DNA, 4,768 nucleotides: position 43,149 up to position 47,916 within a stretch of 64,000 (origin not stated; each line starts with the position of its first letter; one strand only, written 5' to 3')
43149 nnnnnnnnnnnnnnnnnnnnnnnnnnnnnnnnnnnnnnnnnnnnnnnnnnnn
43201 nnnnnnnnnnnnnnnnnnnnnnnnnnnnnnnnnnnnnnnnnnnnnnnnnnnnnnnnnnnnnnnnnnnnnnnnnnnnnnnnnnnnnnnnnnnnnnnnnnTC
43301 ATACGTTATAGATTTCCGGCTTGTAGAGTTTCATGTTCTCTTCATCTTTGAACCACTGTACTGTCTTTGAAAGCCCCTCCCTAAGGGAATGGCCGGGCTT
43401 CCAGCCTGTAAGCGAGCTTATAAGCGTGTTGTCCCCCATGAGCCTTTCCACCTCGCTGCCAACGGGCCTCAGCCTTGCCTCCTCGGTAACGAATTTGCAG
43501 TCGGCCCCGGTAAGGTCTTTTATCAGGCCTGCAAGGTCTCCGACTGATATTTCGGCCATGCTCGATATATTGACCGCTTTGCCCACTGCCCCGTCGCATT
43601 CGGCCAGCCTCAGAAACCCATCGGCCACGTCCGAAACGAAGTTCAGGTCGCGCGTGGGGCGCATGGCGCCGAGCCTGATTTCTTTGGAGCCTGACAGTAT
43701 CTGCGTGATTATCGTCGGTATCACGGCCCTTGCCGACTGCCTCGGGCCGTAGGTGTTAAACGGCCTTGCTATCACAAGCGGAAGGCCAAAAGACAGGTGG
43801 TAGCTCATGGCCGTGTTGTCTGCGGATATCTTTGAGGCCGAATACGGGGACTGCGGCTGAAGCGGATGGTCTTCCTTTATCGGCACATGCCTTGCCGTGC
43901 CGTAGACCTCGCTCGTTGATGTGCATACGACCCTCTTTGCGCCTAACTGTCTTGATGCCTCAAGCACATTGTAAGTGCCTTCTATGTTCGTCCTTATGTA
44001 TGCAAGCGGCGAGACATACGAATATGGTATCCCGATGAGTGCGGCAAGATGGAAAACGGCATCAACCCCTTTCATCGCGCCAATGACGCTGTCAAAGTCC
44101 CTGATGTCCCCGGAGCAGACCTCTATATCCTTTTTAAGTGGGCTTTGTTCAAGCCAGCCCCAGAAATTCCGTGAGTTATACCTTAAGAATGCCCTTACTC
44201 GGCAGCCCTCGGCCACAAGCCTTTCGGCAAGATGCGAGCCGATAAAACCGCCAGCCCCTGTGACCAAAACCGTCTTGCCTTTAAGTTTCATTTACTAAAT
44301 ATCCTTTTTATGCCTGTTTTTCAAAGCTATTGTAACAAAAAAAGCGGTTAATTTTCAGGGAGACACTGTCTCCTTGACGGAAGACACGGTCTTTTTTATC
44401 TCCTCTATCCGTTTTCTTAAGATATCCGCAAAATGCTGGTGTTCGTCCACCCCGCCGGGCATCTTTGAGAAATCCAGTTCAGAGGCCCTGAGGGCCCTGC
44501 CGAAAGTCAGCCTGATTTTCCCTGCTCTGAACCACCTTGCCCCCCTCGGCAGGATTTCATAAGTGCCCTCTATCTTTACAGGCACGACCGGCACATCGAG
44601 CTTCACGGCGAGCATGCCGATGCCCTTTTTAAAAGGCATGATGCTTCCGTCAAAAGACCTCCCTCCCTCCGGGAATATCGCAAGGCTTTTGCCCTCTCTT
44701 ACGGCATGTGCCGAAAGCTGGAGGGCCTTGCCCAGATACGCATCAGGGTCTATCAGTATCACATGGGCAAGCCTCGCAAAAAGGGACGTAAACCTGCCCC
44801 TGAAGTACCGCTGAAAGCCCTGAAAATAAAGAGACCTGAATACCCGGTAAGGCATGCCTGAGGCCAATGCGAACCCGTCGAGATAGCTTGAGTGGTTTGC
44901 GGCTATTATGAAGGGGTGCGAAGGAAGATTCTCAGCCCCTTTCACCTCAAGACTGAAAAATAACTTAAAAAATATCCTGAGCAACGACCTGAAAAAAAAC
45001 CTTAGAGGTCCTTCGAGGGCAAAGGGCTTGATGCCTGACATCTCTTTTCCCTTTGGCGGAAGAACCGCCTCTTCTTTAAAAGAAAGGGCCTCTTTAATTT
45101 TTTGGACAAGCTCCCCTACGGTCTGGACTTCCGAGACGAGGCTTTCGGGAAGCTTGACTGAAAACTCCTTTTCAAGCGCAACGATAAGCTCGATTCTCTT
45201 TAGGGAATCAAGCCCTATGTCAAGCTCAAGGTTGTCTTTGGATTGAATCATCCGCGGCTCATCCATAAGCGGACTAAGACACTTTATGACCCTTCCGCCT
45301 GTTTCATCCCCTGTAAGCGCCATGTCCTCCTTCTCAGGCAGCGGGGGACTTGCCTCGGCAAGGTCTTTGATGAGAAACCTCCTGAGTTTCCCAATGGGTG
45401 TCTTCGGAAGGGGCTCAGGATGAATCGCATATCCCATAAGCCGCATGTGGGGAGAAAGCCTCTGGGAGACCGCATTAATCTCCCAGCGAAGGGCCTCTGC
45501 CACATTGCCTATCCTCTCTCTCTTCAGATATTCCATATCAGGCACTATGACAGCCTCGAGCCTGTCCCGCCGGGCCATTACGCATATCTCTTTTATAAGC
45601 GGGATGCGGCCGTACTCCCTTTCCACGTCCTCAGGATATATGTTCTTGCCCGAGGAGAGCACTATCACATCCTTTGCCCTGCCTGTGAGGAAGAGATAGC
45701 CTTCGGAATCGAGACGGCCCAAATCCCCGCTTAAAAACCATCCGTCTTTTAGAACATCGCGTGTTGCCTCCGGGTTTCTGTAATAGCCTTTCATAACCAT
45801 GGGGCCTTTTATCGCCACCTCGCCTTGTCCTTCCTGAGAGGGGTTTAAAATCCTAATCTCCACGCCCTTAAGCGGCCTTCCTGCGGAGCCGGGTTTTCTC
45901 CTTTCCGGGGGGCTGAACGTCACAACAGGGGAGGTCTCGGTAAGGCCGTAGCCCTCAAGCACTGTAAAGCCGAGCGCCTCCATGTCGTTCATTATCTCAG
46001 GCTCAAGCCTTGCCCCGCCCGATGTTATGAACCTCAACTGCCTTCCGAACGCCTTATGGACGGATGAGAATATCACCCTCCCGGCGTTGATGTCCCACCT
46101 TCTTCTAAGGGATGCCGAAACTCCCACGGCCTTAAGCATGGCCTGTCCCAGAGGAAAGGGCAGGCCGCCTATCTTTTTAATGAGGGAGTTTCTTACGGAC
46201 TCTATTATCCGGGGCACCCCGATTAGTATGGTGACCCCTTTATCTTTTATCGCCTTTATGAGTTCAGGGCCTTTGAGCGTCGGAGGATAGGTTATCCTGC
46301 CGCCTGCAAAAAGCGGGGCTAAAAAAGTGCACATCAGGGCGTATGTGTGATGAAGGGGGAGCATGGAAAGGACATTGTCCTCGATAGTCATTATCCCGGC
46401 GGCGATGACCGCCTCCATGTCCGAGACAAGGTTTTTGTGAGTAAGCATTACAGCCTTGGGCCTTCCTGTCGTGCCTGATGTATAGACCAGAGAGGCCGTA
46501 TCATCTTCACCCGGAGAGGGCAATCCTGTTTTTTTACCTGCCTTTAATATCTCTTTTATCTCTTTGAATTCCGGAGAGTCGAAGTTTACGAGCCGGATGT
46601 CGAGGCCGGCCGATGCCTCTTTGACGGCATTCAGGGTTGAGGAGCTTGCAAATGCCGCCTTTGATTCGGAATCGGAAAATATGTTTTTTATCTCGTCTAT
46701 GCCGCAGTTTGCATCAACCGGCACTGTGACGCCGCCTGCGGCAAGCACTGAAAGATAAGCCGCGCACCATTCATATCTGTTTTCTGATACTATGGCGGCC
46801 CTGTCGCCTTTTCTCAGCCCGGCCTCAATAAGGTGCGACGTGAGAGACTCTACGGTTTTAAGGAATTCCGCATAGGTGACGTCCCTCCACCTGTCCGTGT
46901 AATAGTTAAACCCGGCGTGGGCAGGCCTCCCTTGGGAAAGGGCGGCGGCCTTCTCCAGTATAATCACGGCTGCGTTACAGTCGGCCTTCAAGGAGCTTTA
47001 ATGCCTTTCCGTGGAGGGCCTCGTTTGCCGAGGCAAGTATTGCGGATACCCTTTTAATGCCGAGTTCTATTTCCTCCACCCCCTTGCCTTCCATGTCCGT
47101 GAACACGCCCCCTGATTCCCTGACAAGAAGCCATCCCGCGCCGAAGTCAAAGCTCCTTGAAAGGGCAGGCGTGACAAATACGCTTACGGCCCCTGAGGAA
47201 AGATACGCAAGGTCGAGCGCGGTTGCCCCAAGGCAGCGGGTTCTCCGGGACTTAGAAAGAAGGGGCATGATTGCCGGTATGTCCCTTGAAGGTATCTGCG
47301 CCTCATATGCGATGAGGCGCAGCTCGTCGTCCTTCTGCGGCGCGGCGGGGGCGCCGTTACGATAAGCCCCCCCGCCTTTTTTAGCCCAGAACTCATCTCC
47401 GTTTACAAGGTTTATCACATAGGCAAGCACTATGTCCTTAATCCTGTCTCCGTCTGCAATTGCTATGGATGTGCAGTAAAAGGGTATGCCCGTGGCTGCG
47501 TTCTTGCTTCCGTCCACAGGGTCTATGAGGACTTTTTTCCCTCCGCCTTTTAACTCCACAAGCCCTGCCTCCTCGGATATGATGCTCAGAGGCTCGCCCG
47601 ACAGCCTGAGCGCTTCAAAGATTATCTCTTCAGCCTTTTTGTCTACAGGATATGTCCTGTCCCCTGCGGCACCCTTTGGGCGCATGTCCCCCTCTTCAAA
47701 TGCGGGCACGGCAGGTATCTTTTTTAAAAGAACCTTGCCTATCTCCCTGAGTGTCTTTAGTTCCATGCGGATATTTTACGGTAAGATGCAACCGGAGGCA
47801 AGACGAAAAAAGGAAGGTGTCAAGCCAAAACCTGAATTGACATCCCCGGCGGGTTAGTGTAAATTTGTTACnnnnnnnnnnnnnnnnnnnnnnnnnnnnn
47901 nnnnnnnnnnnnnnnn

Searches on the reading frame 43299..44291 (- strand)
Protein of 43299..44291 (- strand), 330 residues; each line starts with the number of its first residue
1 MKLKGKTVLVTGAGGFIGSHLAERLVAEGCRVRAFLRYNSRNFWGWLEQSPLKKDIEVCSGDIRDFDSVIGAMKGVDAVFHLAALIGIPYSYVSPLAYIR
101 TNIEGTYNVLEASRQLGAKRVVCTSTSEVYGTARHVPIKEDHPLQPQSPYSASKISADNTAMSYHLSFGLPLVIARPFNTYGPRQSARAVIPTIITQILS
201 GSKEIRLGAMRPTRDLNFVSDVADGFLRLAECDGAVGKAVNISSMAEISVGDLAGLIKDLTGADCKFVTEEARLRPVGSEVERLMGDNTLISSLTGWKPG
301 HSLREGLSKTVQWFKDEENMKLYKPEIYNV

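Call 7: search_protein_families(library=ncbifam, proteins=[window:43299-44291:-], max_evalue=0.00001)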
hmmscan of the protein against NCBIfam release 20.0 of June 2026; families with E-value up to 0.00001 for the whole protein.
window:43299-44291:- (330 aa): 30 families (the best 25 are shown)
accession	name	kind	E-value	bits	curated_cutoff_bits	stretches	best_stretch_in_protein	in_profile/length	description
TIGR04180.1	EDH_00030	hypoth_equivalog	1.6e-140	467.3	475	1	8-301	1-296/297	NAD-dependent 4,6-dehydratase LegB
TIGR01181.1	dTDP_gluc_dehyt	equivalog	4.3e-48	164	365.1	1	8-319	2-316/321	dTDP-glucose 4,6-dehydratase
TIGR01179.1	galE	equivalog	4.8e-36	124.2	262.3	1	8-319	2-330/332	UDP-glucose 4-epimerase GalE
TIGR03466.1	HpnA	hypoth_equivalog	2.8e-31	108.6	367.65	1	7-264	2-249/327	hopanoid-associated sugar epimerase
NF007582.0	PRK10217.1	equivalog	1.3e-28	100.1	698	1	6-319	2-336/355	dTDP-glucose 4,6-dehydratase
NF007490.0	PRK10084.1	subfamily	6.6e-27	94.4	649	1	8-318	3-338/361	dTDP-glucose 4,6-dehydratase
TIGR02622.1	CDP_4_6_dhtase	equivalog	7.8e-27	94.3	278.45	1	4-317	3-333/352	CDP-glucose 4,6-dehydratase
NF011728.1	PRK15181.1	equivalog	3.2e-24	85.6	760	1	3-319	13-342/348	Vi polysaccharide biosynthesis UDP-N-acetylglucosaminuronic acid C-4 epimerase TviC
NF042423.1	oxyalk_red_Shew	equivalog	2.3e-23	82.8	580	1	4-201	7-193/331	2-alkyl-3-oxoalkanoate reductase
NF042422.1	oxyalk_red_OleD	equivalog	8.4e-22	78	580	1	8-249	3-238/329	2-alkyl-3-oxoalkanoate reductase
NF047922.1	GDPFucSynFcl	equivalog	2e-20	73.5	500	1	74-319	52-306/308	GDP-L-fucose synthase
NF052578.1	StrlDmthSdmBMthl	equivalog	2.4e-20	73.6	600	1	7-264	2-248/328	sterol demethylase protein SdmB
TIGR01472.1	gmd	equivalog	4.1e-20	72.3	415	1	6-228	1-237/342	GDP-mannose 4,6-dehydratase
TIGR03589.1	PseB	equivalog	4.7e-19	68.5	407.75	1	3-255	2-238/324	UDP-N-acetylglucosamine 4,6-dehydratase (inverting)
NF007956.0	PRK10675.1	subfamily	5e-18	65.3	394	1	7-160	2-159/338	UDP-glucose 4-epimerase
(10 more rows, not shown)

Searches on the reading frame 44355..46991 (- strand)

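Call 7: search_protein_families(library=ncbifam, proteins=[window:44355-46991:-], max_evalue=0.00001)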
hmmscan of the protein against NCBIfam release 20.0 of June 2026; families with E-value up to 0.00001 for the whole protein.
window:44355-46991:- (878 aa): 113 families (the best 25 are shown)
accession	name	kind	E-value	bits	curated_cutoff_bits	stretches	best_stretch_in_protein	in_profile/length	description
NF004837.0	PRK06187.1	subfamily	8.4e-89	298.2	476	2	317-544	286-521/531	long-chain-fatty-acid--CoA ligase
NF005702.0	PRK07514.1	subfamily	5.3e-68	229.6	558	2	312-473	265-433/506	malonyl-CoA synthase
NF006386.0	PRK08633.1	equivalog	1.4e-66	225.1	1221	3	317-438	898-1040/1147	acyl-[ACP]--phospholipid O-acyltransferase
NF005307.0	PRK06839.1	equivalog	2.7e-64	217.6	748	2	318-476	265-429/496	o-succinylbenzoate--CoA ligase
NF006181.0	PRK08314.1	subfamily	6.1e-64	216.2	705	3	318-514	320-528/563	long-chain-fatty-acid--CoA ligase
NF005291.0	PRK06814.1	equivalog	8.6e-63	212.7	1349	3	317-441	907-1034/1140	acyl-[ACP]--phospholipid O-acyltransferase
NF004114.0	PRK05605.1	equivalog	1.1e-61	208.8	766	3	319-482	340-513/575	long-chain-fatty-acid--CoA ligase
NF006182.0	PRK08316.1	subfamily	5e-61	206.7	663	2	36-262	35-270/523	fatty acyl-CoA synthetase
NF005801.1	PRK07656.1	equivalog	1.7e-60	205.1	657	2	34-266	23-267/500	FadD3 family acyl-CoA ligase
NF002966.0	PRK03640.1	equivalog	8.6e-60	202.7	556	2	313-477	250-419/483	o-succinylbenzoate--CoA ligase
NF052269.1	Staph_lig_FadD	equivalog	2.3e-59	201.1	650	2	317-473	265-426/499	long-chain-fatty-acid--CoA ligase FadD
TIGR01923.1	menE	equivalog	2.7e-59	201.2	330.15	2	317-477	224-385/442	o-succinylbenzoate--CoA ligase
NF004511.1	PRK05852.1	equivalog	3.1e-56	191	650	2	316-479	273-443/505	FadD7 family fatty acid--CoA ligase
NF005714.0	PRK07529.1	subfamily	3.2e-53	181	632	2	319-476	340-511/640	acyl-CoA synthetase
NF004758.0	PRK06087.1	equivalog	1.1e-51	175.8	736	2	318-543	304-534/548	medium-chain fatty-acid--CoA ligase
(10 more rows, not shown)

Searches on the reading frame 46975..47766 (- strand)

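Call 7: search_protein_families(library=ncbifam, proteins=[window:46975-47766:-], max_evalue=0.00001)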
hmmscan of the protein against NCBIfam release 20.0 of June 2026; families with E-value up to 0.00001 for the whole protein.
window:46975-47766:- (263 aa): 5 families
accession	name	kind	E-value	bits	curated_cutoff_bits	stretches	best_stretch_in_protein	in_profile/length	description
NF009321.0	PRK12676.1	equivalog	6.8e-53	179.4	264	1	30-260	36-263/264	bifunctional fructose-bisphosphatase/inositol-phosphate phosphatase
NF010678.0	PRK14076.1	equivalog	2.1e-29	102.9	493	1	26-260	30-284/570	bifunctional NADP phosphatase/NAD kinase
TIGR02067.1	his_9_HisN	equivalog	7.1e-21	74.8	275.15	1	41-259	39-251/252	histidinol-phosphatase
NF008027.1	PRK10757.1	equivalog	1.3e-20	73.4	332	1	31-228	34-233/267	inositol-1-monophosphatase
TIGR01331.1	bisphos_cysQ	equivalog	2.1e-10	40.6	228.8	1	42-231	39-233/250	3'(2'),5'-bisphosphate nucleotidase CysQ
